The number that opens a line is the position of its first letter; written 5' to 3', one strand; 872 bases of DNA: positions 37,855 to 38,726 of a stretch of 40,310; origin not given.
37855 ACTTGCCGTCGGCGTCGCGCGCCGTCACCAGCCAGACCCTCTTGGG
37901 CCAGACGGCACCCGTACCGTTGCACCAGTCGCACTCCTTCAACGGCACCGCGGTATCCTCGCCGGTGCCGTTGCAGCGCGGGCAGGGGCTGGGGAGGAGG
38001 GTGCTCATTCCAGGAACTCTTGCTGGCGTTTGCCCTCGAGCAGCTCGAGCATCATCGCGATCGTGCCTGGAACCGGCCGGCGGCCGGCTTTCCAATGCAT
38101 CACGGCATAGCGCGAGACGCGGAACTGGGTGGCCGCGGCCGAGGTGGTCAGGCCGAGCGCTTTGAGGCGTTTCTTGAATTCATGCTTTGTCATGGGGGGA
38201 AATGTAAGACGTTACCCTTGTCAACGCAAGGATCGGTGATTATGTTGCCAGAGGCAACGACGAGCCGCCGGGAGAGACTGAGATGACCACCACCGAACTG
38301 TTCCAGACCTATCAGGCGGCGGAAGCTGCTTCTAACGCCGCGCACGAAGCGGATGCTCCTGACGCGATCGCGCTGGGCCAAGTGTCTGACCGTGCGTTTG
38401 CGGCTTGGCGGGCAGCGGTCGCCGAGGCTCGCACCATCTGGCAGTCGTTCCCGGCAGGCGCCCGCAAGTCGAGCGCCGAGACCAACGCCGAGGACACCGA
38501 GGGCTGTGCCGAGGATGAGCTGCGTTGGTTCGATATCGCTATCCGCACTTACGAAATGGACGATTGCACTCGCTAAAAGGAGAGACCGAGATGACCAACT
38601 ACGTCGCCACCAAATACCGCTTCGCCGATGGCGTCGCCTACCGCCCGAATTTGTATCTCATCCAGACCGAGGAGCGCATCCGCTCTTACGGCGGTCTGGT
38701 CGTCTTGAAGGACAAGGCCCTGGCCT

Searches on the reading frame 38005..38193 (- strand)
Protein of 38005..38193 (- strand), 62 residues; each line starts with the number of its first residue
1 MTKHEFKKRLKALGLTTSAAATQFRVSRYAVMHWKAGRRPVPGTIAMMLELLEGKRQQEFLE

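Call 9: search_protein_families(library=pfam, proteins=[window:38005-38193:-], max_evalue=0.01)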
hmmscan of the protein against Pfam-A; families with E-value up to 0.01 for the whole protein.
window:38005-38193:- (62 aa): 1 family
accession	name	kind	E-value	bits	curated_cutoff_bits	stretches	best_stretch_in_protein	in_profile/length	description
PF13384.12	HTH_23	-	0.0028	17.9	24.6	1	9-35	13-38/50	Homeodomain-like domain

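Call 15: find_homologous_proteins(query=window:38008-38193:-, max_evalue=0.001)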
Query seq(62 aa) (62 aa): 7 proteins with E <= 0.001 among 7 candidates.
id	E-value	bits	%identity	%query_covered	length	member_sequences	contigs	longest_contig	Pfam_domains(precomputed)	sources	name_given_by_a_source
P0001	5.8e-33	128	100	100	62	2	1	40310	-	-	-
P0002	1.0e-20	90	71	100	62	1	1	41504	-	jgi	jgi:hypothetical protein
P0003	7.3e-20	87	66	100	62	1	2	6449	-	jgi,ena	jgi:transcriptional regulator with XRE-family HTH domain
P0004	1.8e-17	80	66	100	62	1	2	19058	-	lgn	-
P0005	5.9e-17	78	65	98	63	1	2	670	-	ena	-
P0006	5.1e-16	75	60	100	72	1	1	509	-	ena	-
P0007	2.8e-7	48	85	53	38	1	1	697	-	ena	-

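Call 16: find_encoding_contigs(protein=P0002, flank=10000, max_places=3)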
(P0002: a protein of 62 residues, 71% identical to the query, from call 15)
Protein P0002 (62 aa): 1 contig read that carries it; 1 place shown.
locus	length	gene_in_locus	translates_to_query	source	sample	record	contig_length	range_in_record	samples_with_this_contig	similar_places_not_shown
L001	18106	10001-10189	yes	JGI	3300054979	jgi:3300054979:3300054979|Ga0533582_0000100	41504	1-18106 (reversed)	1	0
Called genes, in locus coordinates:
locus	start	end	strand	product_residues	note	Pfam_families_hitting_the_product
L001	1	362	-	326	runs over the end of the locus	-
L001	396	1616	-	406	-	-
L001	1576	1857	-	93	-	-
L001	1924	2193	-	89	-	-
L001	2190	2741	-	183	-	-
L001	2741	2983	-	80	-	-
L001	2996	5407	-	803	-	PF23899:SU10_portal (faint)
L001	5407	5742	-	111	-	-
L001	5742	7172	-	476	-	PF03237:Terminase_6N (weak)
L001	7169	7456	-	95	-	-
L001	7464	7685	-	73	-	-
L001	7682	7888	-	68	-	-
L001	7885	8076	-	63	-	-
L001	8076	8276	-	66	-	-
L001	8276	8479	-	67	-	-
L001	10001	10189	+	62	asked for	-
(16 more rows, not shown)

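Call 17: find_encoding_contigs(protein=P0003, flank=10000, max_places=3)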
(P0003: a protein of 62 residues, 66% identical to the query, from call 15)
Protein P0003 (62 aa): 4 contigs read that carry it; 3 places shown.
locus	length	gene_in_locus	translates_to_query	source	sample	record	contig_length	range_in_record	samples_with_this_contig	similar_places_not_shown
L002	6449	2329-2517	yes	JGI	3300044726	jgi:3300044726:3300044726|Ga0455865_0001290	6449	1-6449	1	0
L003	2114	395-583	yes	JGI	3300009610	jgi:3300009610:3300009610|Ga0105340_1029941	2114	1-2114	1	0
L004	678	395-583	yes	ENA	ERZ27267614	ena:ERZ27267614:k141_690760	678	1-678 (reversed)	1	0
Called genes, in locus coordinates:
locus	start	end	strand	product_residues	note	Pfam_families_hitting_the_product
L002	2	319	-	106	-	?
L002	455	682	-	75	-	-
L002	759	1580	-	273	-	PF06067:DUF932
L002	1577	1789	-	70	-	-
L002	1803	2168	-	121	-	-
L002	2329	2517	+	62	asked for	-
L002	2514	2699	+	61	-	-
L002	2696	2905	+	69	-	-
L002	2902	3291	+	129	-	-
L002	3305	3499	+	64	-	-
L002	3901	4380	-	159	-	PF03592:Terminase_2 (weak)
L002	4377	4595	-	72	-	-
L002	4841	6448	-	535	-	?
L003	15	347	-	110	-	-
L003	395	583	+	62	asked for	-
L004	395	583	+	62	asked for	-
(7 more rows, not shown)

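Call 18: find_encoding_contigs(protein=P0004, flank=10000, max_places=3)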
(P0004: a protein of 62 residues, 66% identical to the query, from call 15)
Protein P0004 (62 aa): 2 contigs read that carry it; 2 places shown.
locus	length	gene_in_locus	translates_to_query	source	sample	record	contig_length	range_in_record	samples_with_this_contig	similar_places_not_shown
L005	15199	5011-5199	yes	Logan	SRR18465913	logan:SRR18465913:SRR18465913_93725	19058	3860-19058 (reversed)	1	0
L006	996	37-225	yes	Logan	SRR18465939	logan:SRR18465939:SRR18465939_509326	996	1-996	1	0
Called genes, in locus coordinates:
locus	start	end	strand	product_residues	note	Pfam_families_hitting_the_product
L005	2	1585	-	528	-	?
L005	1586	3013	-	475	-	PF03237:Terminase_6N (weak)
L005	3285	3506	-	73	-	-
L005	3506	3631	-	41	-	-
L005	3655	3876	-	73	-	-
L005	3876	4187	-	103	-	-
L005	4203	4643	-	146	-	-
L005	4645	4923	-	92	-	-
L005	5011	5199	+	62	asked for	-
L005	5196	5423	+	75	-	-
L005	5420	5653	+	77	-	-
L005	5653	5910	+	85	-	-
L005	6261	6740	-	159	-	PF03592:Terminase_2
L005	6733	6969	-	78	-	-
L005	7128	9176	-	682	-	PF09250:Prim-Pol, PF13481:AAA_25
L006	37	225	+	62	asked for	-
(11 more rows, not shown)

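Call 38: search_protein_families(library=phrogs, proteins=[window:38005-38193:-], max_evalue=0.01)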
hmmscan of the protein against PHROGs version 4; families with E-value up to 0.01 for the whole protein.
window:38005-38193:- (62 aa): 6 families
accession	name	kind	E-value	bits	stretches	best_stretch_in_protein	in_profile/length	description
phrog_8898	-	unknown function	3.1e-05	24.6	1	1-53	1-53/70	-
phrog_14076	-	transcription regulation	4.7e-05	24.8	1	1-56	13-72/86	transcriptional regulator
phrog_4779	-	transcription regulation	0.00013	23.4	1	1-57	2-61/98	transcriptional regulator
phrog_16553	-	transcription regulation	0.00034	21.6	1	10-55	18-63/92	transcriptional repressor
phrog_25249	-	unknown function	0.0058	17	1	1-55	1-55/265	-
phrog_5119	-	unknown function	0.0094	16.8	1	1-50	53-102/152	-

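Call 39: search_solved_structures(query=A1, max_evalue=1, show_alignments=2)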
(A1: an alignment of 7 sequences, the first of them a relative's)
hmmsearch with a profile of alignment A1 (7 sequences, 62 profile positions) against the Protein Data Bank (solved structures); distinct sequences matched with E-value up to 1: 15.
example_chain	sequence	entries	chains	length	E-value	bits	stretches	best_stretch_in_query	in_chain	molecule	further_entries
8tac_A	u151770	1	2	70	4.8e-05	26.4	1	5-39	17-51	DBP48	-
7ezy_A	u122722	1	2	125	0.0049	20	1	1-54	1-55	anti-CRISPR-associated Aca2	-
2auw_A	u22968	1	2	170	0.021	18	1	15-48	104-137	hypothetical protein NE0471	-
8w35_A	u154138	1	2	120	0.041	17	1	1-46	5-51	Anti-CRISPR associated (Aca) protein, Aca2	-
7vjo_B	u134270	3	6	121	0.042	17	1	1-46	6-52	anti-CRISPR-associated protein Aca2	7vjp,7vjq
7xi5_A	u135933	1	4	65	0.064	16.4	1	11-44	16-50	Transcriptional regulator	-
7vjn_B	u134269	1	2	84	0.25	14.5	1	10-52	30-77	anti-CRISPR-associated protein Aca1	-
7b5j_A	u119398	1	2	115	0.26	14.5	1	10-46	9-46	Anti-CRISPR associated (Aca) protein, Aca2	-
7c0g_A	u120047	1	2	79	0.35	14.1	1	10-52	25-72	Aca1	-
5uid_A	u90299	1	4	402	0.36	14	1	8-61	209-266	Aminotransferase TlmJ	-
7fa3_A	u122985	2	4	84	0.41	13.8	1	10-52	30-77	Aca1 | anti-CRISPR-associated protein Aca1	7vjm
5w8y_A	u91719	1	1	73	0.46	13.7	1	14-47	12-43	protein XPH1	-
5ktz_7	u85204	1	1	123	0.46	13.7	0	14-33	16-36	VHH 12B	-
5ku0_7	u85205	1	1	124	0.53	13.5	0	15-33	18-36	VHH 17B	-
5kwl_7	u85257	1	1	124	0.59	13.3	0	15-33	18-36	VHH 10E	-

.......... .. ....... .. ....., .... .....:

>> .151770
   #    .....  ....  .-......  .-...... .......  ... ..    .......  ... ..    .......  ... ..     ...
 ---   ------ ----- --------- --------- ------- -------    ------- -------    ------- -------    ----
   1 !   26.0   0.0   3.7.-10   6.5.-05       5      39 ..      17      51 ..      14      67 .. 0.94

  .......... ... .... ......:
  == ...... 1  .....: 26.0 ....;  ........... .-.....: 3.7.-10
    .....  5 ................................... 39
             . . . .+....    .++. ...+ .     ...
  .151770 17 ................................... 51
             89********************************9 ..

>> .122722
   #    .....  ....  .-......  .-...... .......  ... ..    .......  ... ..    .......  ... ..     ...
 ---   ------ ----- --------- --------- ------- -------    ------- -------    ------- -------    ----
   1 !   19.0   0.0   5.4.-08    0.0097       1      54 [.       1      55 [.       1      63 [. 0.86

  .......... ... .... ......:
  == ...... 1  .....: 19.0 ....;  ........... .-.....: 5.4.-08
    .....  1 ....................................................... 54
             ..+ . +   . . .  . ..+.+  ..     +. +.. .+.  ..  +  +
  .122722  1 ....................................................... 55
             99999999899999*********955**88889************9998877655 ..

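Call 54: find_encoding_contigs(protein=P0005, flank=5000, max_places=3)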
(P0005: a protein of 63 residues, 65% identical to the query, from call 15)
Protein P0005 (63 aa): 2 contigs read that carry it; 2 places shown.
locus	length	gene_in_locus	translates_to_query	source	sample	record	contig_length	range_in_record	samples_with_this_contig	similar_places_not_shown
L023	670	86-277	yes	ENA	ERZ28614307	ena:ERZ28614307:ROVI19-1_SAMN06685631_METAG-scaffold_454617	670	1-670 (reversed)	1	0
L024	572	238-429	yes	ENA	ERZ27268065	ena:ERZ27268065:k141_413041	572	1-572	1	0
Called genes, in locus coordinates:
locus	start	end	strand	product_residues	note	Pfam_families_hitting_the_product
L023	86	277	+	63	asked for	-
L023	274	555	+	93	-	-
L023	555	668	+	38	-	?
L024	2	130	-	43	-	?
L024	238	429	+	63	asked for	-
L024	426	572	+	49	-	?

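Call 55: find_encoding_contigs(protein=P0006, flank=5000, max_places=3)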
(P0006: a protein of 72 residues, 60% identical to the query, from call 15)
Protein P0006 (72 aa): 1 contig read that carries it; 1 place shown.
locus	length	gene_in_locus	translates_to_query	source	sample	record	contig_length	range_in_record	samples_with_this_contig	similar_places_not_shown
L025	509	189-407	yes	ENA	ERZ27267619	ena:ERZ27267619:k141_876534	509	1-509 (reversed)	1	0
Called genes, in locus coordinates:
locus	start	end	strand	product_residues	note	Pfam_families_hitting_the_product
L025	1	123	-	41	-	?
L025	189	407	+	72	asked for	-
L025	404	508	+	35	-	?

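Call 60: search_dna_similar(query=window:38008-38193:-, collection=phages, mode=protein, max_evalue=0.01, max_rows=15)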
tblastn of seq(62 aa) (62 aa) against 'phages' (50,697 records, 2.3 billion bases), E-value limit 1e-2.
Records with a match: 1; places in all: 1; records where one place covers at least 80% of the query: 0.
Best place of each record, by identity: <60% 1.
By first word of the organism name: Rhodobacter 1.
By host as written in the record: Rhodobacter capsulatus YW1 1.
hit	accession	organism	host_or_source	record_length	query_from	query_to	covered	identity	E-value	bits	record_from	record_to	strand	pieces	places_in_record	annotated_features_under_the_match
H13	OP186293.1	Rhodobacter phage RcXuper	Rhodobacter capsulatus YW1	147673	21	58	61%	44.7%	6e-3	38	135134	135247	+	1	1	immunity repressor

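Call 64: predict_structure(alignment_id=A1)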
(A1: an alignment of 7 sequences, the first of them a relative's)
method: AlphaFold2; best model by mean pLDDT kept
length: 62 residues; sequences in the alignment: 7
mean_pLDDT: 94.9   pTM: 0.75
mean pLDDT of the five models: 94.9, 94.3, 94.2, 93.7, 93.0
residues with pLDDT >= 90: 59; 70-90: 3; 50-70: 0; < 50: 0
segments of 3 or more residues with pLDDT < 50: none
pLDDT, mean of each block of 10 residues (from residue 1): 95 96 97 96 95 92 89
secondary structure, 60 per line:
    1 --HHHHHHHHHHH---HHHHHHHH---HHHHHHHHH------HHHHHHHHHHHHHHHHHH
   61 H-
elements in order: H3-13 H17-24 H28-36 H43-61

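Call 67: fold_search(model_id=the predicted structure, library=pdb)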
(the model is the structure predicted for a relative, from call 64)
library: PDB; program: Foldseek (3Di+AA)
matches with E <= 10: 552; with E <= 0.001: 0
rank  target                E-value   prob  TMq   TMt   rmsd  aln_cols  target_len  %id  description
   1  7ezy_A                5.8e-03  1.00  0.83  0.44   1.3        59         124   36  anti-CRISPR-associated Aca2 (released 2022-01-12)
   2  7vjo_B                9.1e-03  1.00  0.88  0.48   1.2        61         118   31  Pectobacterium phage ZF40 apo-Aca2 (released 2021-10-20)
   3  7vjo_A                9.8e-03  1.00  0.86  0.48   1.2        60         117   32  Pectobacterium phage ZF40 apo-Aca2 (released 2021-10-20)
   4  7b5j_A                9.8e-03  1.00  0.85  0.48   1.1        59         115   30  Anti-CRISPR associated (Aca) protein, Aca2 (released 2021-06-23)
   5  7vjp_A                1.5e-02  1.00  0.86  0.47   1.2        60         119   32  Selenomethionine-derived Pectobacterium phage ZF40 apo-Aca2 (released 2021-10-20)
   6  2auw_A                2.7e-02  1.00  0.79  0.34   1.0        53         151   21  Crystal Structure of Putative DNA Binding Protein NE0471 from Nitrosomonas europaea ATCC 19718 (released 2005-10-11)
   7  7vjq_A                3.1e-02  1.00  0.89  0.47   1.0        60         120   32  Pectobacterium phage ZF40 apo-aca2 complexed with 26bp DNA substrate (released 2021-10-20)
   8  2auw_B                3.5e-02  1.00  0.82  0.34   1.3        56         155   21  Crystal Structure of Putative DNA Binding Protein NE0471 from Nitrosomonas europaea ATCC 19718 (released 2005-10-11)
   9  4yba_B                3.5e-02  1.00  0.70  0.58   1.8        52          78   17  The structure of the C.Kpn2I controller protein (released 2016-03-02)
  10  5j9i_E                3.7e-02  1.00  0.77  0.73   2.2        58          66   16  Crystal structure of the HigA2 antitoxin C-terminal domain (released 2017-04-05)
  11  7xi5_A                4.5e-02  1.00  0.77  0.84   0.9        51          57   27  Anti-CRISPR-associated Aca10 (released 2023-02-22)
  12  1b0n_A                6.7e-02  1.00  0.66  0.42   2.3        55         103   16  SINR PROTEIN/SINI PROTEIN COMPLEX (released 1999-01-13)
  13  7vjn_A                7.1e-02  1.00  0.75  0.68   1.3        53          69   24  Crystal structure of anti-CRISPR-associated protein Aca1 in Pseudomonas phage JBD30 (released 2021-10-13)
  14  7t8i_A                7.1e-02  1.00  0.72  0.69   2.0        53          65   17  Crystal structure of the ImmR transcriptional regulator DNA-binding domain of Bacillus subtilis (released 2022-03-16)
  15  7c0g_A                7.6e-02  1.00  0.73  0.63   2.1        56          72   23  Aca1 in complex with 14bp palindromic DNA target (released 2021-05-05)
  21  3jxb_C                8.6e-02  1.00  0.66  0.62   1.8        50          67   20  Crystal structure of the P22 c2 repressor protein in complex with synthetic operator 9C (released 2010-01-19)
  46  1adr_MODEL_1_A        1.6e-01  0.99  0.67  0.56   2.2        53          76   21  DETERMINATION OF THE NUCLEAR MAGNETIC RESONANCE STRUCTURE OF THE DNA-BINDING DOMAIN OF THE P22 C2 REPRESSOR (1 (released 1994-01-31)
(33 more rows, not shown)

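Call 71: find_related_loci(query=A1, collection=viral_contigs, flank=3000)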
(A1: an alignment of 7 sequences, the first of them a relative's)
Query A1 (62 aa) in viral_contigs; peptide patterns used: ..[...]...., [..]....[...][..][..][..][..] (x = any residue, [..] = any of these).
35 stretches matched a pattern, but none encodes a relative of the query by tblastn (E <= 1e-3).

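Call 72: find_related_loci(query=A1, collection=genome_contigs, flank=5000)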
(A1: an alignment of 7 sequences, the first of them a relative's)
Query A1 (62 aa) in genome_contigs; peptide patterns used: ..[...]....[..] (x = any residue, [..] = any of these).
23 stretches matched a pattern, but none encodes a relative of the query by tblastn (E <= 1e-3).

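Call 76: search_protein_representatives(alignment_id=A1)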
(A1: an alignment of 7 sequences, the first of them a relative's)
Query: 7 sequences, 62 profile positions. Proteins with E-value up to 0.001 (for the whole library): 797; up to 1e-10: 16; up to 1e-30: 2. The best 150 are listed.
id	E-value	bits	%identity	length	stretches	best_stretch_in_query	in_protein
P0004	2.5e-33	129.9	-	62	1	1-62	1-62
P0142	3.2e-32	126.3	-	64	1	1-62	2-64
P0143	2.3e-24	101.1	-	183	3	1-51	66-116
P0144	6.4e-21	90.1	-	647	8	11-40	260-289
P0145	1.4e-19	85.9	-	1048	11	12-43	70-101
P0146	1.7e-18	82.3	-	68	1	1-54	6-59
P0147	4.1e-16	74.7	-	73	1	6-60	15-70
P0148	7.9e-16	73.8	-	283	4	1-51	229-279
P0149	1.6e-15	72.9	-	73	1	1-57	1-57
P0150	5.7e-15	71.1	-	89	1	1-57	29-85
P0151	8.7e-15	70.5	-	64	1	2-58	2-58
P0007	4.0e-14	68.4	-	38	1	1-33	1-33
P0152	6.7e-14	67.6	-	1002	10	9-40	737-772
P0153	9.6e-14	67.1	-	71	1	1-57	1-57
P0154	4.2e-13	65.1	-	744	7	2-43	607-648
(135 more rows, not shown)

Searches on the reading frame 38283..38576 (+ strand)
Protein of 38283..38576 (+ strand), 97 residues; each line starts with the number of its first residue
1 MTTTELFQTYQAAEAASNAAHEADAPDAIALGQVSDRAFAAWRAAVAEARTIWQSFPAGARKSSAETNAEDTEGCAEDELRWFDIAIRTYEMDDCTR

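Call 9: search_protein_families(library=pfam, proteins=[window:38283-38576:+], max_evalue=0.01)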
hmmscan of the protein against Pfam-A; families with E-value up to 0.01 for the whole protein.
window:38283-38576:+ (97 aa): 0 families

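Call 38: search_protein_families(library=phrogs, proteins=[window:38283-38576:+], max_evalue=0.01)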
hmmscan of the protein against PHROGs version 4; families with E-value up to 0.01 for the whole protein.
window:38283-38576:+ (97 aa): 0 families
